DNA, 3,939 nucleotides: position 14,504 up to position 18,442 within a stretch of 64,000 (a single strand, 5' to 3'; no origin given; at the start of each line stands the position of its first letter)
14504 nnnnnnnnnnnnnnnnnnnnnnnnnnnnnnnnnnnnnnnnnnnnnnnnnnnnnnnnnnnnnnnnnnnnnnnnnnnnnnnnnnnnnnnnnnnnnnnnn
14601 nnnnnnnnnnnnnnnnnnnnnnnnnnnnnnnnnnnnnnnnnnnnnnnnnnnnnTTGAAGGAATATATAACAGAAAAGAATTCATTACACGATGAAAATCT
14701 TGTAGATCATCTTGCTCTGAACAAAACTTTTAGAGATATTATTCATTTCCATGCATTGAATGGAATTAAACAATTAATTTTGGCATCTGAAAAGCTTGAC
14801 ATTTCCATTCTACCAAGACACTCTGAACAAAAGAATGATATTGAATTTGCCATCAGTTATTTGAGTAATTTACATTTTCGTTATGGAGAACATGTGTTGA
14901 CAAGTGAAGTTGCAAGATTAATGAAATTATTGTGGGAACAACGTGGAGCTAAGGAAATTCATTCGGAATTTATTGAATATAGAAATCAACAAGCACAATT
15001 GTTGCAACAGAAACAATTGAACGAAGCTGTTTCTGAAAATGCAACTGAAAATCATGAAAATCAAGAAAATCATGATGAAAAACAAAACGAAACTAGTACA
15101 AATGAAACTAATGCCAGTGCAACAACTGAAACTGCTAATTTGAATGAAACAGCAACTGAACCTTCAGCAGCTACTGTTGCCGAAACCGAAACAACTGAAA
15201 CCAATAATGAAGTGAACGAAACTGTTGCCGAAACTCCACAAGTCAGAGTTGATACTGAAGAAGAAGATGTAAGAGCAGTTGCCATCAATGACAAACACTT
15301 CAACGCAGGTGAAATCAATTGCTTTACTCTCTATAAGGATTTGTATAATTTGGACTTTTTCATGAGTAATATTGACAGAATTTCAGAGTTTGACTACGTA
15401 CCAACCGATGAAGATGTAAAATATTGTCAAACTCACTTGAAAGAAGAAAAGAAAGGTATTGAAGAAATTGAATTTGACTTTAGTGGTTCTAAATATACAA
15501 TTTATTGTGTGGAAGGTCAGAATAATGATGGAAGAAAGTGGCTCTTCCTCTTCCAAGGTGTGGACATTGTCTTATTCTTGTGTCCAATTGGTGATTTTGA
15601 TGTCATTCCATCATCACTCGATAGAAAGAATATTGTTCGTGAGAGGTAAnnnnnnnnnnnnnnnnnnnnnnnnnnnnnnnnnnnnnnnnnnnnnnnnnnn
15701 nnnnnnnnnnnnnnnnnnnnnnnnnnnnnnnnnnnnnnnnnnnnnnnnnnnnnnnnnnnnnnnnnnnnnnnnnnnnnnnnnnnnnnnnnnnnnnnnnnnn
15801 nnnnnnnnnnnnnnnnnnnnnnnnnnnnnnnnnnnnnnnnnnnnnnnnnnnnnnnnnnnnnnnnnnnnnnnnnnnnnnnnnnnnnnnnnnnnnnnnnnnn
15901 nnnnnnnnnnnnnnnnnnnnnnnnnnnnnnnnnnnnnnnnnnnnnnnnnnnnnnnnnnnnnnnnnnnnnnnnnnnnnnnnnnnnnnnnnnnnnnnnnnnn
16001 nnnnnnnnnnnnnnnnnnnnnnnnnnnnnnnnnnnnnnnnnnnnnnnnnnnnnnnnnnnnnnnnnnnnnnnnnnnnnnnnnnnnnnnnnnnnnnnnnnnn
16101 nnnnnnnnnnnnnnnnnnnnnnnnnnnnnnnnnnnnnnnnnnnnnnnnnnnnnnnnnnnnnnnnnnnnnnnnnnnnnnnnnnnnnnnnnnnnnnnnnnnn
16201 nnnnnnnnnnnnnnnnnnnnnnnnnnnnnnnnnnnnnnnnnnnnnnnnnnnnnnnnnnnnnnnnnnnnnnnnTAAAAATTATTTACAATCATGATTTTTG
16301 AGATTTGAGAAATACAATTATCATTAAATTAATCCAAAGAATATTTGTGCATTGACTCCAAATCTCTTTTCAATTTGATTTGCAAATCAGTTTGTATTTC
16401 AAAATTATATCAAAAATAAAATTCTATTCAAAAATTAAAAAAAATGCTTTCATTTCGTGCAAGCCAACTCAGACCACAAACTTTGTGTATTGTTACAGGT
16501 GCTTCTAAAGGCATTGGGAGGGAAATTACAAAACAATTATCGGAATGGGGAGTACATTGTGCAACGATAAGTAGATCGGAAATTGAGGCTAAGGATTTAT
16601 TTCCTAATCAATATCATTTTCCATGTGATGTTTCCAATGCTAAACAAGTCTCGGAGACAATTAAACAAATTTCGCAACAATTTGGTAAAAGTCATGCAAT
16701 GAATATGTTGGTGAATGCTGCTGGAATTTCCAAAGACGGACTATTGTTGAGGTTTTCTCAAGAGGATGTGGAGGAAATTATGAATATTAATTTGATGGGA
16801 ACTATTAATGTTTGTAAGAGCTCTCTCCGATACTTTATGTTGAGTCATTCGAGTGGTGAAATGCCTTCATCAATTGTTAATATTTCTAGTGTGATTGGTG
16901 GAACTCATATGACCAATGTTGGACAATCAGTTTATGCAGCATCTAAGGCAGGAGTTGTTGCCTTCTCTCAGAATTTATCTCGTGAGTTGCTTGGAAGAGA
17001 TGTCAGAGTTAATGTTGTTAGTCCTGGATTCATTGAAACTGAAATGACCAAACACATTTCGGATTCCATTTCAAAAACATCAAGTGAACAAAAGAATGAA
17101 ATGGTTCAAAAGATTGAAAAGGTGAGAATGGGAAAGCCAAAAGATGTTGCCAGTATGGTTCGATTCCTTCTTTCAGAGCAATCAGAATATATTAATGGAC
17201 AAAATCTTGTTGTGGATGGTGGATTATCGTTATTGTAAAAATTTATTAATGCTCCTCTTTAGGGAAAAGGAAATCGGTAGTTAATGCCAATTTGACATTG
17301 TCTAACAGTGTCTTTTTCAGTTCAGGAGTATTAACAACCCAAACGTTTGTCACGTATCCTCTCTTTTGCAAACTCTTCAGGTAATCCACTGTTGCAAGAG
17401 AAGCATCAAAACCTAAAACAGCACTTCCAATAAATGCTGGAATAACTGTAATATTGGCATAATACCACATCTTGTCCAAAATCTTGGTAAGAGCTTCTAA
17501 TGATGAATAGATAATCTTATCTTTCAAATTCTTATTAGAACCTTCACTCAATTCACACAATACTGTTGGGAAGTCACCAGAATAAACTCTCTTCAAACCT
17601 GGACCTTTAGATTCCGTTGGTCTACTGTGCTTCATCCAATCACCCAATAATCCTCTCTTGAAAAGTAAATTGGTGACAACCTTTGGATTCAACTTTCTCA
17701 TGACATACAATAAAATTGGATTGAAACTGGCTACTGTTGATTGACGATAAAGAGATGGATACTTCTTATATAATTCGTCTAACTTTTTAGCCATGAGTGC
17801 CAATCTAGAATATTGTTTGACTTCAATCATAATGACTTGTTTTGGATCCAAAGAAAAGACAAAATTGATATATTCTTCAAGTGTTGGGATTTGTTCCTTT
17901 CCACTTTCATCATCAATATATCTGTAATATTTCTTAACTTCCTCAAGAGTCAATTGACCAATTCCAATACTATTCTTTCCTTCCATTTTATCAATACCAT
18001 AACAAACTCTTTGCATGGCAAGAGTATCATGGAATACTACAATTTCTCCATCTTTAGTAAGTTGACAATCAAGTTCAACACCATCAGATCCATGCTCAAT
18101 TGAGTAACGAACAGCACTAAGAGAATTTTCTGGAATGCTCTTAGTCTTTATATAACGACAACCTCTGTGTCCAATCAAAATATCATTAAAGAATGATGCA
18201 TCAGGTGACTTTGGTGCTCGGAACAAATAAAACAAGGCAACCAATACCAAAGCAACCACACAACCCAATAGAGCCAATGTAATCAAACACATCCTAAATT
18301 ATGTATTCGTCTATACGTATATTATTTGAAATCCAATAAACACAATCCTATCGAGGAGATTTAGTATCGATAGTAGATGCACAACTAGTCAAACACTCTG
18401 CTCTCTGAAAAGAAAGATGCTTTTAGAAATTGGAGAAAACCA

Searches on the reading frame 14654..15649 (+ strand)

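Call 80: search_protein_families(library=pfam, proteins=[window:14654-15649:+], max_evalue=0.001)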
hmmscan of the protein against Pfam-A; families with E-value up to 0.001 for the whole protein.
window:14654-15649:+ (331 aa): 1 family
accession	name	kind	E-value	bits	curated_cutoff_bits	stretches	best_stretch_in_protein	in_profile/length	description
PF00503.26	G-alpha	-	2.9e-29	102.7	48.8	2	123-325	73-229/333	G-protein alpha subunit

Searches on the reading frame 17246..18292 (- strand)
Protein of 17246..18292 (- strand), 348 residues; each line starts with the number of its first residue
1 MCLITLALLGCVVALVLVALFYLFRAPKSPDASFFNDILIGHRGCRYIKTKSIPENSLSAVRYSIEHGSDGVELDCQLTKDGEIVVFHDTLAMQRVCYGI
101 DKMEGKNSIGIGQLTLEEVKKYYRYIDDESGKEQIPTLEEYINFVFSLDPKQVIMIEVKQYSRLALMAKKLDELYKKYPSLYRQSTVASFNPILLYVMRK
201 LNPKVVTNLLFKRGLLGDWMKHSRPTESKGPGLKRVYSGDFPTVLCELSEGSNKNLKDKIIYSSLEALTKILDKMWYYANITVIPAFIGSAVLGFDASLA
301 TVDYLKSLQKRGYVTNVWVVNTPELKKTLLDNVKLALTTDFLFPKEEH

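Call 46: search_protein_families(library=pfam, proteins=[window:17246-18292:-], max_evalue=0.0001)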
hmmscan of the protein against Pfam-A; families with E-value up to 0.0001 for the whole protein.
window:17246-18292:- (348 aa): 1 family
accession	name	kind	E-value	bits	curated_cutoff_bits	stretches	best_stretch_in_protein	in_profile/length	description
PF03009.23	GDPD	-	7.8e-24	85.5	23.6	1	42-213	1-169/244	Glycerophosphoryl diester phosphodiesterase family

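Call 57: find_encoding_contigs(protein=window:17246-18292:-, flank=1000, max_places=2)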
Protein window:17246-18292:- (348 aa): 1 contig read that carries it; 1 place shown.
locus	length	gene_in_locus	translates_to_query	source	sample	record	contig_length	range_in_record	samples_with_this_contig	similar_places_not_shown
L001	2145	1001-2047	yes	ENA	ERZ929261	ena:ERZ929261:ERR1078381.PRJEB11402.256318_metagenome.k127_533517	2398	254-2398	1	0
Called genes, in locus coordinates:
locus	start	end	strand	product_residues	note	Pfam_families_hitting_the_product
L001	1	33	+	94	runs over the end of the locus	?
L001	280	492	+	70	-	PF02953:zf-Tim10_DDP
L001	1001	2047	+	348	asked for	PF03009:GDPD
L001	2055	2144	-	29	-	?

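Call 60: list_cluster_members(proteins=[window:17246-18292:-, window:7258-8499:+, window:2638-6003:-, window:61145-63235:-, window:16444-17238:+, window:45354-46151:+, window:48020-48922:+, window:23877-25616:+, window:38066-38770:-, window:39269-39940:-])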
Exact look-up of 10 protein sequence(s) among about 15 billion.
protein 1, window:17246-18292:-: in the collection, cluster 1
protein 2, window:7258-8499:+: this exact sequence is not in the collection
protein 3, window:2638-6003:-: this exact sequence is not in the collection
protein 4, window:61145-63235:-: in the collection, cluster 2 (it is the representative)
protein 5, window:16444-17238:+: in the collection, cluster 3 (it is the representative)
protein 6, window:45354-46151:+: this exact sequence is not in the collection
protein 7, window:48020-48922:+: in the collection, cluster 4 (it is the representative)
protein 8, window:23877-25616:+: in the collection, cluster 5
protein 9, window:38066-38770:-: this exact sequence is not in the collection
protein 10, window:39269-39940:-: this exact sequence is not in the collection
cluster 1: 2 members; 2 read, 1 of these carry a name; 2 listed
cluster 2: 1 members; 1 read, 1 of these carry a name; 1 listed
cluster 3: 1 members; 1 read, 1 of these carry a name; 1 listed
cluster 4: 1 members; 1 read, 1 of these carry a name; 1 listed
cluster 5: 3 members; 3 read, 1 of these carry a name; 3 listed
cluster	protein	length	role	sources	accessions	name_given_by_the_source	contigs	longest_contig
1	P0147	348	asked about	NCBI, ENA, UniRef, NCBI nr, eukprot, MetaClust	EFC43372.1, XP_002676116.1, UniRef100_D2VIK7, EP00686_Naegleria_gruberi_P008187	glycerophosphoryl diester phosphodiesterase [Naegleria gruberi] | Glycerophosphoryl diester phosphodiesterase n=1 Tax=Naegleria gruberi TaxID=5762 ... | XP_002676116.1 glycerophosphoryl diester phosphodiesterase [Naegleria gruberi strain ...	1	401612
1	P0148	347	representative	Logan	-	-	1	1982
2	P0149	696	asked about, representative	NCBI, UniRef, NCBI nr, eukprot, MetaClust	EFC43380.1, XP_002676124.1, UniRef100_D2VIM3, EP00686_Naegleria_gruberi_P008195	predicted protein [Naegleria gruberi] | Predicted protein n=1 Tax=Naegleria gruberi TaxID=5762 RepID=D2VIM3_NAEGR | uncharacterized protein NAEGRDRAFT_68728 [Naegleria gruberi]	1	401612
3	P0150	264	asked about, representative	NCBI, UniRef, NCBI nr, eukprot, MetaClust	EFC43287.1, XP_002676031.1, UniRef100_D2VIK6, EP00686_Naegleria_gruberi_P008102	predicted protein [Naegleria gruberi] | Predicted protein n=1 Tax=Naegleria gruberi TaxID=5762 RepID=D2VIK6_NAEGR | uncharacterized protein NAEGRDRAFT_34446 [Naegleria gruberi]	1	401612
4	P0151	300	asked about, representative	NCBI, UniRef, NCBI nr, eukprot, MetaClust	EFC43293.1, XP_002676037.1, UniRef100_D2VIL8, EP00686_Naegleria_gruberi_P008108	predicted protein [Naegleria gruberi] | Predicted protein n=1 Tax=Naegleria gruberi TaxID=5762 RepID=D2VIL8_NAEGR | uncharacterized protein NAEGRDRAFT_68723 [Naegleria gruberi]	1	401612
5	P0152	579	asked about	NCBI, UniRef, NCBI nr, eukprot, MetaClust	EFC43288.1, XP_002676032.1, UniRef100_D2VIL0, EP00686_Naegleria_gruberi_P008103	hypothetical protein NAEGRDRAFT_58321 [Naegleria gruberi] | Uncharacterized protein n=1 Tax=Naegleria gruberi TaxID=5762 RepID=D2VIL0_NAEGR | uncharacterized protein NAEGRDRAFT_58321 [Naegleria gruberi]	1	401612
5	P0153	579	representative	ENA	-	-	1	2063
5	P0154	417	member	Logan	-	-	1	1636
